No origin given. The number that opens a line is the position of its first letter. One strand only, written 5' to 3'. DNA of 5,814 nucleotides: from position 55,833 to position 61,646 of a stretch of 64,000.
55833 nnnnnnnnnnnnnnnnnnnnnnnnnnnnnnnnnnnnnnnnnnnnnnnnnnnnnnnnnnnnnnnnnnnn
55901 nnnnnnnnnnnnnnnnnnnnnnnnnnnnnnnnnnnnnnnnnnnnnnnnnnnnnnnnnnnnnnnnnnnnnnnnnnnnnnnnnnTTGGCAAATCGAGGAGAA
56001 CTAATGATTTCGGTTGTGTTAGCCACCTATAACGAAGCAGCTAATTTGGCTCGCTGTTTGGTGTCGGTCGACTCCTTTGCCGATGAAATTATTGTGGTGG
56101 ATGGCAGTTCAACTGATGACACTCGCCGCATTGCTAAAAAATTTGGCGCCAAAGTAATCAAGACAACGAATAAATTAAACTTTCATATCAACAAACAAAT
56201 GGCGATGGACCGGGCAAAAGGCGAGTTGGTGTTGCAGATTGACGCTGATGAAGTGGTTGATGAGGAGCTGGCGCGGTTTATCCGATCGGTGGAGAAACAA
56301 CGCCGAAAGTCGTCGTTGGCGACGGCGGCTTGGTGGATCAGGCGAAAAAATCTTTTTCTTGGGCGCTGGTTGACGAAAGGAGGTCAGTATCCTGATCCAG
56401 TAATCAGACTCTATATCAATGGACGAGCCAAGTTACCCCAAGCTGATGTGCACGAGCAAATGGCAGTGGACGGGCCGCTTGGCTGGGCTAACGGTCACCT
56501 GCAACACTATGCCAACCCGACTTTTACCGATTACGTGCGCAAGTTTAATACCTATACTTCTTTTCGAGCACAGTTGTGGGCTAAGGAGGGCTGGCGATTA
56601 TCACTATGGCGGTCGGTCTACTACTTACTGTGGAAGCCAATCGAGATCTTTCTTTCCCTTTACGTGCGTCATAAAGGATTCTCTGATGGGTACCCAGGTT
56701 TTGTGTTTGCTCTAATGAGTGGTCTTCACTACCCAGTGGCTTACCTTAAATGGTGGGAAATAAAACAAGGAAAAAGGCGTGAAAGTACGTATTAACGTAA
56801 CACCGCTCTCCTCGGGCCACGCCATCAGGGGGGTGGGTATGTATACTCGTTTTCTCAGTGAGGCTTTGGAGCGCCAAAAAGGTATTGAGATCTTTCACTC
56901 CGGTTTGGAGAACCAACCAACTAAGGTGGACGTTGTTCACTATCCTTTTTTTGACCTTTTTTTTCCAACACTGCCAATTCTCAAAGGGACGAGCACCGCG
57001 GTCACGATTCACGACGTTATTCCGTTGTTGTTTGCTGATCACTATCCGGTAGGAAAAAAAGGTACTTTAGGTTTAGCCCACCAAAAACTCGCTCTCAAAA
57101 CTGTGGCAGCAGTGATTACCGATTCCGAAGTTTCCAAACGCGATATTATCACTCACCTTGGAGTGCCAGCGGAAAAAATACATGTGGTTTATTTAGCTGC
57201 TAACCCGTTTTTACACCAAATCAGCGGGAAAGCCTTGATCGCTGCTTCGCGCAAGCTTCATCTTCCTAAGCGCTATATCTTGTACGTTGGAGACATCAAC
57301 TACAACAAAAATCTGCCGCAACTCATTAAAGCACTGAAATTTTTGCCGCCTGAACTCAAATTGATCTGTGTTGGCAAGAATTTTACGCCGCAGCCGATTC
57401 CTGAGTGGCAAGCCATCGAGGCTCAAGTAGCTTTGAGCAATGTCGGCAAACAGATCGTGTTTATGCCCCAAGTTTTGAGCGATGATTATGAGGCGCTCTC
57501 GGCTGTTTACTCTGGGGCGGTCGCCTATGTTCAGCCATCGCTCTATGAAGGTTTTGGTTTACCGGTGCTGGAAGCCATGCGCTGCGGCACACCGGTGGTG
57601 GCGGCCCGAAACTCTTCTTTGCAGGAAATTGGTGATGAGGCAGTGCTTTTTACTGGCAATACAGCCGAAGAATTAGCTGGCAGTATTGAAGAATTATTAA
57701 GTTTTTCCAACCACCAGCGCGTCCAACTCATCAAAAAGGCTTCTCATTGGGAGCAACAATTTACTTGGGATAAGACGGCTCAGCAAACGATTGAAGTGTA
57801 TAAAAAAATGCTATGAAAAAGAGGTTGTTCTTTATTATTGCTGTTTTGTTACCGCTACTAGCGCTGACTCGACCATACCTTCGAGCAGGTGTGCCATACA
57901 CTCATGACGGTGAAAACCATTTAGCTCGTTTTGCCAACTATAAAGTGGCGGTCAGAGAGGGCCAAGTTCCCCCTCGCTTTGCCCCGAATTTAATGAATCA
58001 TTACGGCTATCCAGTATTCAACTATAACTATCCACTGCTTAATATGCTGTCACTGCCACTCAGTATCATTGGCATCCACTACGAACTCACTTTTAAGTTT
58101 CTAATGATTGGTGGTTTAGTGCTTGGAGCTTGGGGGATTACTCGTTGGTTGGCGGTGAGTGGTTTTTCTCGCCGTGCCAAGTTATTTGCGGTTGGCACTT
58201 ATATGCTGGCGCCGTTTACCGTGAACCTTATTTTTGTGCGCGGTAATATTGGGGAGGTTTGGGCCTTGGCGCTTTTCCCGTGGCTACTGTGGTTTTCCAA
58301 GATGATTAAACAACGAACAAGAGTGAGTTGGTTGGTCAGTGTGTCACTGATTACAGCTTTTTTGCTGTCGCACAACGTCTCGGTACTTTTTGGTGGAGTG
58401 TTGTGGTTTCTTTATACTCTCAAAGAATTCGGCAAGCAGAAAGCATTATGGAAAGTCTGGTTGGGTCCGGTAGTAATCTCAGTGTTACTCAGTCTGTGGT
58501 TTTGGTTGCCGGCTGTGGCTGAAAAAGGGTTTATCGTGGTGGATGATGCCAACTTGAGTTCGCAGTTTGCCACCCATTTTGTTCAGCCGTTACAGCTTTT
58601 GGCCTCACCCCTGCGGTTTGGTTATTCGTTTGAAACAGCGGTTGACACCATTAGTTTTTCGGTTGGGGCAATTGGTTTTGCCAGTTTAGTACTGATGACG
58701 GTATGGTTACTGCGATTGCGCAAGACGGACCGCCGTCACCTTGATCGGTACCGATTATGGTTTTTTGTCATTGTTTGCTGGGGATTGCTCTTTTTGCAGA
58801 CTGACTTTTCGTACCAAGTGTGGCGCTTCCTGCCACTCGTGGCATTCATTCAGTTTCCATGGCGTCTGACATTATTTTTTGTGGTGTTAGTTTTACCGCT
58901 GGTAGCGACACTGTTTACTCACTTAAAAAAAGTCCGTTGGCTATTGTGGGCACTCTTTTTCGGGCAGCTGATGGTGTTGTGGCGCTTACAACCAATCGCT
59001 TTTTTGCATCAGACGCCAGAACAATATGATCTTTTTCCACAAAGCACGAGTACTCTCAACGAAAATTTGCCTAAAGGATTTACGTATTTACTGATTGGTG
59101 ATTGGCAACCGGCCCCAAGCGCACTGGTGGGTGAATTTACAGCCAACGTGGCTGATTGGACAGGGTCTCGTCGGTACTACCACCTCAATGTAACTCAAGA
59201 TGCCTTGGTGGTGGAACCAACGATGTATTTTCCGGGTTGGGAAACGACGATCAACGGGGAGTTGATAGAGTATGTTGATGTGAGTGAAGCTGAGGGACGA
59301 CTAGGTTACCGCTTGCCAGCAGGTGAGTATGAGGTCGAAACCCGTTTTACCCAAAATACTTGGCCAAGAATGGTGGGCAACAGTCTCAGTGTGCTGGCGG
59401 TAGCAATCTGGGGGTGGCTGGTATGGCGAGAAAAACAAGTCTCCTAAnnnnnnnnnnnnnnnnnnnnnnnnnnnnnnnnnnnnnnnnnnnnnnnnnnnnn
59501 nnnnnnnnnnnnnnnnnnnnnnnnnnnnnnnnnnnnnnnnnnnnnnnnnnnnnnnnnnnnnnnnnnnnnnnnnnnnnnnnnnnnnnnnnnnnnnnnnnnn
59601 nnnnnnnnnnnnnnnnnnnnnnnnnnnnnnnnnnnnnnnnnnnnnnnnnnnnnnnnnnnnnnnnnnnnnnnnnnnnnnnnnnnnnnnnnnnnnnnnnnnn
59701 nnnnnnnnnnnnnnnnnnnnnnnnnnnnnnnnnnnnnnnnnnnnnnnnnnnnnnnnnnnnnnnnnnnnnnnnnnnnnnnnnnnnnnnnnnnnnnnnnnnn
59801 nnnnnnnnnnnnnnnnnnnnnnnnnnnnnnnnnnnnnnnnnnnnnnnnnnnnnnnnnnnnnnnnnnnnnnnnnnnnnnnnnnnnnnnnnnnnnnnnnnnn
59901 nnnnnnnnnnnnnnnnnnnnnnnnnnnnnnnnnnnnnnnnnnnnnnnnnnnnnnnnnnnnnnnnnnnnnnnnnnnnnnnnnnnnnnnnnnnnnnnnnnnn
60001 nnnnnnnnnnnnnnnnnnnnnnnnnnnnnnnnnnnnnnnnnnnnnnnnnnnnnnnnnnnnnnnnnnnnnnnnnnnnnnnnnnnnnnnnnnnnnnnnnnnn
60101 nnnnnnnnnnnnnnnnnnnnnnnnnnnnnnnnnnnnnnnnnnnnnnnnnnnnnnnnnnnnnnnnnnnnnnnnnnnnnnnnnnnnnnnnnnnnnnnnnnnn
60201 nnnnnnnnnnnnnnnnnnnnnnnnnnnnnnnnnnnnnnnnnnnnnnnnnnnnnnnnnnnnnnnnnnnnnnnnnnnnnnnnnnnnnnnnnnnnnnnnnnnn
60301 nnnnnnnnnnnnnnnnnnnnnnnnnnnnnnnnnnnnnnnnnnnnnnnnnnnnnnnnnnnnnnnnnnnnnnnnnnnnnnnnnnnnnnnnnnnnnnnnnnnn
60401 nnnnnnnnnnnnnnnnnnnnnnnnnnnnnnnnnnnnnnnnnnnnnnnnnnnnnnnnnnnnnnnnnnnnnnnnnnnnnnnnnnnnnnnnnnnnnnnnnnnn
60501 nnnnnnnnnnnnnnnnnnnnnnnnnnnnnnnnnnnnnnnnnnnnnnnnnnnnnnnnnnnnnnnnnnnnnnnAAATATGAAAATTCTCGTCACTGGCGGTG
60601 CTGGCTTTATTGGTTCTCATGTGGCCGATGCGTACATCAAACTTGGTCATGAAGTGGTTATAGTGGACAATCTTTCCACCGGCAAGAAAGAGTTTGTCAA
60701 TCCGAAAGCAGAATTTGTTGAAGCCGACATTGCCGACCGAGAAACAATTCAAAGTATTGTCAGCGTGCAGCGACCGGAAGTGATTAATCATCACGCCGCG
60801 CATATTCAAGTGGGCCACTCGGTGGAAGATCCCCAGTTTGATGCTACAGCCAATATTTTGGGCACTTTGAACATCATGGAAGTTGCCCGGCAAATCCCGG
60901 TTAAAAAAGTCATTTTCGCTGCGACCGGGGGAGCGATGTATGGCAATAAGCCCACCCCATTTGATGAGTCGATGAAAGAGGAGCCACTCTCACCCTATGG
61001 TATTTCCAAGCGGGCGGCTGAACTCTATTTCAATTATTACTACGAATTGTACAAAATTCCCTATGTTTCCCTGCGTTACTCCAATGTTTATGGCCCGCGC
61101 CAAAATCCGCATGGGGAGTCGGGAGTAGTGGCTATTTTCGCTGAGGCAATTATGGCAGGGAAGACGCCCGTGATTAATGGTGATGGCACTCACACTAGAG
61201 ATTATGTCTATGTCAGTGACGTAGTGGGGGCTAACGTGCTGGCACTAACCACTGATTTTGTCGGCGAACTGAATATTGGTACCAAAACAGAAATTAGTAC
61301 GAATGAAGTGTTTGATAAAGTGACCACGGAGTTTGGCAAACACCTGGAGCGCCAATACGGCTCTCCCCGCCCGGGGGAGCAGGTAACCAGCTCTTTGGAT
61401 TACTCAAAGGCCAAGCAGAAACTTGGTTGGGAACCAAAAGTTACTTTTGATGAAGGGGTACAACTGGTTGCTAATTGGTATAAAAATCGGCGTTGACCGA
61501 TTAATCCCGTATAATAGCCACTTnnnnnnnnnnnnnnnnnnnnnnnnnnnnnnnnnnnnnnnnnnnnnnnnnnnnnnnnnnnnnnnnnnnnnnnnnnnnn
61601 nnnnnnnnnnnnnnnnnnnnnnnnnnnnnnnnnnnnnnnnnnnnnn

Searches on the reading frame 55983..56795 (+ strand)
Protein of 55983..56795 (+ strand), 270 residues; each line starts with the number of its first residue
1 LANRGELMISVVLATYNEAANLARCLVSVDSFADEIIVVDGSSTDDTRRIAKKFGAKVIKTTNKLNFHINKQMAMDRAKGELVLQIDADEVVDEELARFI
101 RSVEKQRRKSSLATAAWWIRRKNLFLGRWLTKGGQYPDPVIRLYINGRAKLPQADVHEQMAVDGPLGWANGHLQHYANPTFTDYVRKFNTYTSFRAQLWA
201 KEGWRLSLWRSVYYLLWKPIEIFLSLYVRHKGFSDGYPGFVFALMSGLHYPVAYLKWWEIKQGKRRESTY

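Call 7: search_protein_families(library=pfam, proteins=[window:55983-56795:+], max_evalue=0.001)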
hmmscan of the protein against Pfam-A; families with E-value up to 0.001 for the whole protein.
window:55983-56795:+ (270 aa): 2 families
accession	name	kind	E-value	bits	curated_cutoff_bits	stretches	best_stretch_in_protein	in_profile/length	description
PF00535.33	Glycos_transf_2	-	3e-20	73.2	23.3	1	10-108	1-108/168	Glycosyl transferase family 2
PF13704.12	Glyco_tranf_2_4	-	0.00033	21.5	27.5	1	17-94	2-86/98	Glycosyl transferase family 2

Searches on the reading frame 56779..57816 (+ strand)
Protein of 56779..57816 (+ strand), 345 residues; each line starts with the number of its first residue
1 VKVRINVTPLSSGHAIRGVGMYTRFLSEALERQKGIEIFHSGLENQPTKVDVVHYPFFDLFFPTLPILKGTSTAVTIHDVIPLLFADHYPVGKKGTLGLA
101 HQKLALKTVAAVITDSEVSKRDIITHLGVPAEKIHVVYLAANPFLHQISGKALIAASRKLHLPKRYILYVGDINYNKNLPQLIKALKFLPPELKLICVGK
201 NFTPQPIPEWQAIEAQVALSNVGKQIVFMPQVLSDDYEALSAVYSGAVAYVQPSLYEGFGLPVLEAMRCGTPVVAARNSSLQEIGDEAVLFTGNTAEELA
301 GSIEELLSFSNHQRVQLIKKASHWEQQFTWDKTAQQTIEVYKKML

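Call 7: search_protein_families(library=pfam, proteins=[window:56779-57816:+], max_evalue=0.001)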
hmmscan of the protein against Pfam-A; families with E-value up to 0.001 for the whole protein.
window:56779-57816:+ (345 aa): 6 families
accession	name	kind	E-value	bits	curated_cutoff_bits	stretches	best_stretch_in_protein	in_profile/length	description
PF00534.26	Glycos_transf_1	-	3.9e-25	88.8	26.4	1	162-322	13-170/172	Glycosyl transferases group 1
PF13692.12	Glyco_trans_1_4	-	1.8e-22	80.6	27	1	165-308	2-141/142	Glycosyl transferases group 1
PF13439.12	Glyco_transf_4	-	2.3e-09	37.9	28.5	1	49-139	72-164/170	Glycosyltransferase Family 4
PF20706.3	GT4-conflict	-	2e-08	34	26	1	228-334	263-382/385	Family 4 Glycosyltransferase in conflict systems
PF13579.12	Glyco_trans_4_4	-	4.6e-07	30.7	29.7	1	50-138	72-156/158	Glycosyl transferase 4-like domain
PF13524.12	Glyco_trans_1_2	-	3e-06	27.7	25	1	184-338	7-143/144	Glycosyl transferase-like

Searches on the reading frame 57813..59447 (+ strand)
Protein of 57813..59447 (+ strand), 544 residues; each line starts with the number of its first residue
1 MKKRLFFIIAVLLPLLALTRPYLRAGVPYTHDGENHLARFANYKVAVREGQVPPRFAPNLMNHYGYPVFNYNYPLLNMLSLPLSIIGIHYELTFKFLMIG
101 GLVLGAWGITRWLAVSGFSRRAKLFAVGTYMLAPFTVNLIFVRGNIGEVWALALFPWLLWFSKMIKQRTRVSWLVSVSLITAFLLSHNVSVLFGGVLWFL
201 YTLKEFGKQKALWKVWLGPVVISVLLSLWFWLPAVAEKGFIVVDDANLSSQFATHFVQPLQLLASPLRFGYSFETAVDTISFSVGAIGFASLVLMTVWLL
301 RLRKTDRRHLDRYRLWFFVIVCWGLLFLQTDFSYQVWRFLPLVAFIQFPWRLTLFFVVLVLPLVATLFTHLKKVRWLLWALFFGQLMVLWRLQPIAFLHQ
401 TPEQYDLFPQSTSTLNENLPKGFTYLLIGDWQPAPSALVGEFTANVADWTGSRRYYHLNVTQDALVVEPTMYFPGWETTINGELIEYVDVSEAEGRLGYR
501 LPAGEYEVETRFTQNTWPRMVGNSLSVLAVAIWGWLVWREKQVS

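Call 7: search_protein_families(library=pfam, proteins=[window:57813-59447:+], max_evalue=0.001)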
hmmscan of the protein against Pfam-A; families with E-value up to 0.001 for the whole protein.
window:57813-59447:+ (544 aa): 1 family
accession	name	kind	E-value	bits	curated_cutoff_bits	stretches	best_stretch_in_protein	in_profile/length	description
PF10131.15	PTPS_related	-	2.7e-11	43.1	26.4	1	92-388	24-301/621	6-pyruvoyl-tetrahydropterin synthase related domain; membrane protein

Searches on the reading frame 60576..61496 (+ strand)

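Call 7: search_protein_families(library=pfam, proteins=[window:60576-61496:+], max_evalue=0.001)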
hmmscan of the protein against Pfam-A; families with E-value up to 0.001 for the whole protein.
window:60576-61496:+ (306 aa): 8 families
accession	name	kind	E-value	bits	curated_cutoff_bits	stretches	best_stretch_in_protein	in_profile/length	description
PF01370.27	Epimerase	-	3.1e-60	204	20.9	1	3-235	1-240/240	NAD dependent epimerase/dehydratase family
PF16363.11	GDP_Man_Dehyd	-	3.4e-60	204.7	27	1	4-296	1-330/332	GDP-mannose 4,6 dehydratase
PF01073.25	3Beta_HSD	-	8e-19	68.2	22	1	4-224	1-229/280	3-beta hydroxysteroid dehydrogenase/isomerase family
PF02719.21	Polysacc_synt_2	-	5e-17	62.5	20.2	1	3-276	1-275/293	Polysaccharide biosynthesis protein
PF04321.23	RmlD_sub_bind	-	7.7e-17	61.7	27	1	1-176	1-156/287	RmlD substrate binding domain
PF07993.18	NAD_binding_4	-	3.3e-07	30.2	20.1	1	64-203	86-241/258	Male sterility protein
PF05368.20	NmrA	-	3.1e-06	27.5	27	1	2-65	4-70/298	NmrA-like family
PF00106.31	adh_short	-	2.6e-05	24.2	26.6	1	3-63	3-69/195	short chain dehydrogenase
